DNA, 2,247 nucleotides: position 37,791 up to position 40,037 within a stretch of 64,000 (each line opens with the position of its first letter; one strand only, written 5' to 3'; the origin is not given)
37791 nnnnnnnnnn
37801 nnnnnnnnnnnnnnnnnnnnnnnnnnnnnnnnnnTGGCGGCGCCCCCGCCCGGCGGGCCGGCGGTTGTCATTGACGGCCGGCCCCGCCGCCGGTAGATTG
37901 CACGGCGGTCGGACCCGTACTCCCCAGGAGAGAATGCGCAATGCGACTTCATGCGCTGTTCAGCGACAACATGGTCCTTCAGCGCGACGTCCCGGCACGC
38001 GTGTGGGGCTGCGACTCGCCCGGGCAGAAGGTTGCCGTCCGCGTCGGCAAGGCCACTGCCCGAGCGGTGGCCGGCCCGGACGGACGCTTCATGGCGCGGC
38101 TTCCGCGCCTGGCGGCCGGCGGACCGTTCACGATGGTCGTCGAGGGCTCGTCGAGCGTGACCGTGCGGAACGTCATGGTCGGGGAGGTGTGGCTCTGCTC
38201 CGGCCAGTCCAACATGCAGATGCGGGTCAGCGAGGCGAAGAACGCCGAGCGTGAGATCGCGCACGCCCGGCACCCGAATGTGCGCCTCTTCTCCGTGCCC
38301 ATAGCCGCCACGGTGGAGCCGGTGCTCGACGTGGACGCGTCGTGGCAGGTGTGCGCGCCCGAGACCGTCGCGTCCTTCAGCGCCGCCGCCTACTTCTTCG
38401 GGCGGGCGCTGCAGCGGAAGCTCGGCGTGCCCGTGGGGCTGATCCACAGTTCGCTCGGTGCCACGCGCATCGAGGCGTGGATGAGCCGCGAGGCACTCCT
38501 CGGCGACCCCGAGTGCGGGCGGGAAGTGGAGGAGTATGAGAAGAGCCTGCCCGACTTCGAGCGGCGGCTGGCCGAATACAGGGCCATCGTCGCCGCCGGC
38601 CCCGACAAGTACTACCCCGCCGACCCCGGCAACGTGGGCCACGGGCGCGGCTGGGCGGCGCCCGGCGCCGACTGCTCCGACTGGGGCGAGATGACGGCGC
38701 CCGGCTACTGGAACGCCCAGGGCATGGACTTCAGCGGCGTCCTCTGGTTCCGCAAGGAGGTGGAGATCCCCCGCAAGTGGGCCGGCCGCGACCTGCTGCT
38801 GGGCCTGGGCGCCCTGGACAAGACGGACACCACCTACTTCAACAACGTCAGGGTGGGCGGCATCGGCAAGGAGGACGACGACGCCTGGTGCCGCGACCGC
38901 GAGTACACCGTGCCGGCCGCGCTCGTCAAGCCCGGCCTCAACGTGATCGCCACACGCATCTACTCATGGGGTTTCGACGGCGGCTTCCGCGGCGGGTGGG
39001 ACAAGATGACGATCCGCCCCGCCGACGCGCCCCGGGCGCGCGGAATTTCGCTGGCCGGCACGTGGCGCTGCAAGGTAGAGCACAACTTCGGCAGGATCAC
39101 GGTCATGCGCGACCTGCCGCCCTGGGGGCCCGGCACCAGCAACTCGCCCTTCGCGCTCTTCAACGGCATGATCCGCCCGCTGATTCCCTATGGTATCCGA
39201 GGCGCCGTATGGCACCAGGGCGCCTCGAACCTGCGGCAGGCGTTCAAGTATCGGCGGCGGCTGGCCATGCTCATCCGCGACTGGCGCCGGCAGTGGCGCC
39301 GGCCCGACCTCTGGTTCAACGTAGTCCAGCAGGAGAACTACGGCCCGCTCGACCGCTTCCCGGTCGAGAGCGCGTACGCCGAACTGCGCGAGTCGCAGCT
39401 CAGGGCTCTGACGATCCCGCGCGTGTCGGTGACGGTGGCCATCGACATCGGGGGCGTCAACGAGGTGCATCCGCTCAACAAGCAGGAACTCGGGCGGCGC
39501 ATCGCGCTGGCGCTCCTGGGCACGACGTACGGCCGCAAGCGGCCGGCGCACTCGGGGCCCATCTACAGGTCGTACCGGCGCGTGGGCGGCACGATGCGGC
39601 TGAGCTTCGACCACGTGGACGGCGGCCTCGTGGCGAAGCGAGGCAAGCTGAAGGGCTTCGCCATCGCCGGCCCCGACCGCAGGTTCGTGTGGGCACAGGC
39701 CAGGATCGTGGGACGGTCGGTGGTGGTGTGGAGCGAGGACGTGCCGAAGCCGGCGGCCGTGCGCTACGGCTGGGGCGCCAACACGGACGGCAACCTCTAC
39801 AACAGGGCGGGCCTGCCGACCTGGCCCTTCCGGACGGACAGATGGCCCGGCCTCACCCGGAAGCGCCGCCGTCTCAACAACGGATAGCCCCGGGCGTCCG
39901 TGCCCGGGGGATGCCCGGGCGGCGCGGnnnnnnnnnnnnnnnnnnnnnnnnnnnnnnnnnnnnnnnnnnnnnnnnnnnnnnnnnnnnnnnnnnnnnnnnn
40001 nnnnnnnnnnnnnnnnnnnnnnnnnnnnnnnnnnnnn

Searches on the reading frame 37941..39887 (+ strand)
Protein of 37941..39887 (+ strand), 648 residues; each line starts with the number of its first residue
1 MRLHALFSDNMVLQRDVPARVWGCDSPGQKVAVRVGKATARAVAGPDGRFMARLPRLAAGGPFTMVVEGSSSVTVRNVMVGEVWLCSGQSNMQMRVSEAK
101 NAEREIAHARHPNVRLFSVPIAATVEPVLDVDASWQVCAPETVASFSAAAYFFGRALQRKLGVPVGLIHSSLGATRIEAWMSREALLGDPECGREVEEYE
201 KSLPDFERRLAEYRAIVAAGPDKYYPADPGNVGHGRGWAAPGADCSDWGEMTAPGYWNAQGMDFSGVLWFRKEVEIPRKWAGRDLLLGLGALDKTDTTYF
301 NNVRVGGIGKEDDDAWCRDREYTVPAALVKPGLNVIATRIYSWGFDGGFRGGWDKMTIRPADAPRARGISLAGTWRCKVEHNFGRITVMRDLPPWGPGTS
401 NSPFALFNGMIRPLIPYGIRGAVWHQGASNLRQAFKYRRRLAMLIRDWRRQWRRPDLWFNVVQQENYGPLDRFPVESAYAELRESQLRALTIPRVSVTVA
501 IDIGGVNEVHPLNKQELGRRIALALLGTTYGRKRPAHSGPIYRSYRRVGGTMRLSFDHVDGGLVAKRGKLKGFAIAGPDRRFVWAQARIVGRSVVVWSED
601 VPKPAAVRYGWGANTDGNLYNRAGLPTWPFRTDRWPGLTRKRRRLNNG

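Call 12: search_protein_families(library=pfam, proteins=[window:37941-39887:+], max_evalue=0.001)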
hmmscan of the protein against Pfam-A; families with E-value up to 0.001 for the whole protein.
window:37941-39887:+ (648 aa): 1 family
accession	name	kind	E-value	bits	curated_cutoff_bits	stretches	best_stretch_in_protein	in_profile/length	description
PF03629.24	SASA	-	9.1e-16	58.6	24.8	2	82-184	3-102/226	Carbohydrate esterase, sialic acid-specific acetylesterase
